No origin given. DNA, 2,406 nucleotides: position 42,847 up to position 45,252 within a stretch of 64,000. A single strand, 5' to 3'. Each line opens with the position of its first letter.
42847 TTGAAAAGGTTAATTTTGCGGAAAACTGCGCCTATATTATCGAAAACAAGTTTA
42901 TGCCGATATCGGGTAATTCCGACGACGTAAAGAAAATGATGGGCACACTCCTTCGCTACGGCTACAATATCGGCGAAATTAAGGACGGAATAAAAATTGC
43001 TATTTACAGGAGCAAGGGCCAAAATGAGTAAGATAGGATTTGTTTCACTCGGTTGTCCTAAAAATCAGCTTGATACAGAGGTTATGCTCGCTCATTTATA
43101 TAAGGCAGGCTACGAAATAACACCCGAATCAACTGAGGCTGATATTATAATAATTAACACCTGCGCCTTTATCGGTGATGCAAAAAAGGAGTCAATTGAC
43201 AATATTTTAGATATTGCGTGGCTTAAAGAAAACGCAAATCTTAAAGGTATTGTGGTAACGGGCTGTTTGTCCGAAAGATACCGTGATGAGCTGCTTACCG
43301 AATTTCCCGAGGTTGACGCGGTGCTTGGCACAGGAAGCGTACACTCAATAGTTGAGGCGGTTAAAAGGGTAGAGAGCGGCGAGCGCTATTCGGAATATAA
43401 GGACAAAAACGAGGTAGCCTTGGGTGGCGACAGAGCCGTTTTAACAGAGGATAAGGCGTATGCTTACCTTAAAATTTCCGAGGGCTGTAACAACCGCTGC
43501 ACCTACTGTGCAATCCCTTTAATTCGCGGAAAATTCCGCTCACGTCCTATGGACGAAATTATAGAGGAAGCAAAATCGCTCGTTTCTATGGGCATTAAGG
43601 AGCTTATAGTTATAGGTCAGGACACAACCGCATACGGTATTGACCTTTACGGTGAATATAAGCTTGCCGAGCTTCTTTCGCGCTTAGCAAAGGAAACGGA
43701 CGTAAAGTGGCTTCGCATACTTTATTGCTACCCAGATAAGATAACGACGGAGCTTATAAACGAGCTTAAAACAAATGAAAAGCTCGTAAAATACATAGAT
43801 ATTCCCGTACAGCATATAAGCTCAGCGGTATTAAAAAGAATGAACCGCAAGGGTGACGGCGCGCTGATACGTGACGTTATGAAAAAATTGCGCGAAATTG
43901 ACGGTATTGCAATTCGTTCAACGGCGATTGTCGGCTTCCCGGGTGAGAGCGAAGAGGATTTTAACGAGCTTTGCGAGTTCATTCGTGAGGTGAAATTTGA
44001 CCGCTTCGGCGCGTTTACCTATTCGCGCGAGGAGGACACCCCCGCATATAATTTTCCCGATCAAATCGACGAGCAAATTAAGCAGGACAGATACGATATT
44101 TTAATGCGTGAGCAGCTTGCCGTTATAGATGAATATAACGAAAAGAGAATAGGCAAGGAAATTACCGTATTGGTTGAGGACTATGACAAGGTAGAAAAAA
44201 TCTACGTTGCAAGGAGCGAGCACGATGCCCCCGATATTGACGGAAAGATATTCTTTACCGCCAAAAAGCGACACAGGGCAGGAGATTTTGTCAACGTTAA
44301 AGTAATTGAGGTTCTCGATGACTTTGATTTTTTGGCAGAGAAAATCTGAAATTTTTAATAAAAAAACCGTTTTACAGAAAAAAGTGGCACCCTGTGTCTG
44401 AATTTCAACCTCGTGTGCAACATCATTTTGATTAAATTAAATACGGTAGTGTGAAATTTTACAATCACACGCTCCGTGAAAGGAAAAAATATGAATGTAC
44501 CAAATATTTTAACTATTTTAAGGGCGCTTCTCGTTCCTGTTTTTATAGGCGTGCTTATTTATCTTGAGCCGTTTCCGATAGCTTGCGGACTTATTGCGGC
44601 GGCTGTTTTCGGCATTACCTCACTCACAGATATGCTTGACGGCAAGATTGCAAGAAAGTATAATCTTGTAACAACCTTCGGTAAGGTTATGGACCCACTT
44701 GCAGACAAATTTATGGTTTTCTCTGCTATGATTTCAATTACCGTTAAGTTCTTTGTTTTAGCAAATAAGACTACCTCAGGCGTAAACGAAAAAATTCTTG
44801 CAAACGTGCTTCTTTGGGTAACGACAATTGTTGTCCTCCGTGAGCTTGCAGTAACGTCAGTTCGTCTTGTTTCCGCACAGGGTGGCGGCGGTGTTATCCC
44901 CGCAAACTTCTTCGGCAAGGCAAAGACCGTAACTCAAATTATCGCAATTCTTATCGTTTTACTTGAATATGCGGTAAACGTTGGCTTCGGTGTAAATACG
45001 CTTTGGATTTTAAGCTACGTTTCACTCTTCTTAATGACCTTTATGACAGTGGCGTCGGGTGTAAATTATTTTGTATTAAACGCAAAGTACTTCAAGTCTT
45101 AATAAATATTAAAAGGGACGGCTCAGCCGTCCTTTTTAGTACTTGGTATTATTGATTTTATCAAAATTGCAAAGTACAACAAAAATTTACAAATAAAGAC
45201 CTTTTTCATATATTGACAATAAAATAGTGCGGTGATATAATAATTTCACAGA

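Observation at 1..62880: Family of hairpin/linker arrays: variable hairpins, conserved array-specific 7-8 nt linkers, at eight or more non-coding loci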

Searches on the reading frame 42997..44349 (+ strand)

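Call 74: search_protein_families(library=pfam, proteins=[window:42997-44349:+], max_evalue=0.001)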
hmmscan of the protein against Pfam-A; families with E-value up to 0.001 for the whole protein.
window:42997-44349:+ (450 aa): 3 families
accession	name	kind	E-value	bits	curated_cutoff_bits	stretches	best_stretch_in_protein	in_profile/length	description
PF00919.26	UPF0004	-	1.1e-27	96.4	27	1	12-111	1-98/98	Uncharacterized protein family UPF0004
PF04055.27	Radical_SAM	-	1.5e-27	97.2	29.5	1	159-329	2-166/166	Radical SAM superfamily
PF18693.7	TRAM_2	-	5.9e-17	62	27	1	385-450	1-63/63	TRAM domain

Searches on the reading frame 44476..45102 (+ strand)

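Call 74: search_protein_families(library=pfam, proteins=[window:44476-45102:+], max_evalue=0.001)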
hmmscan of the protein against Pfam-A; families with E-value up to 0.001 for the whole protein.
window:44476-45102:+ (208 aa): 1 family
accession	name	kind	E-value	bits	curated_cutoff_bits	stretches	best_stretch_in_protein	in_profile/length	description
PF01066.26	CDP-OH_P_transf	-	1e-37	130.3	22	1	6-186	1-149/152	CDP-alcohol phosphatidyltransferase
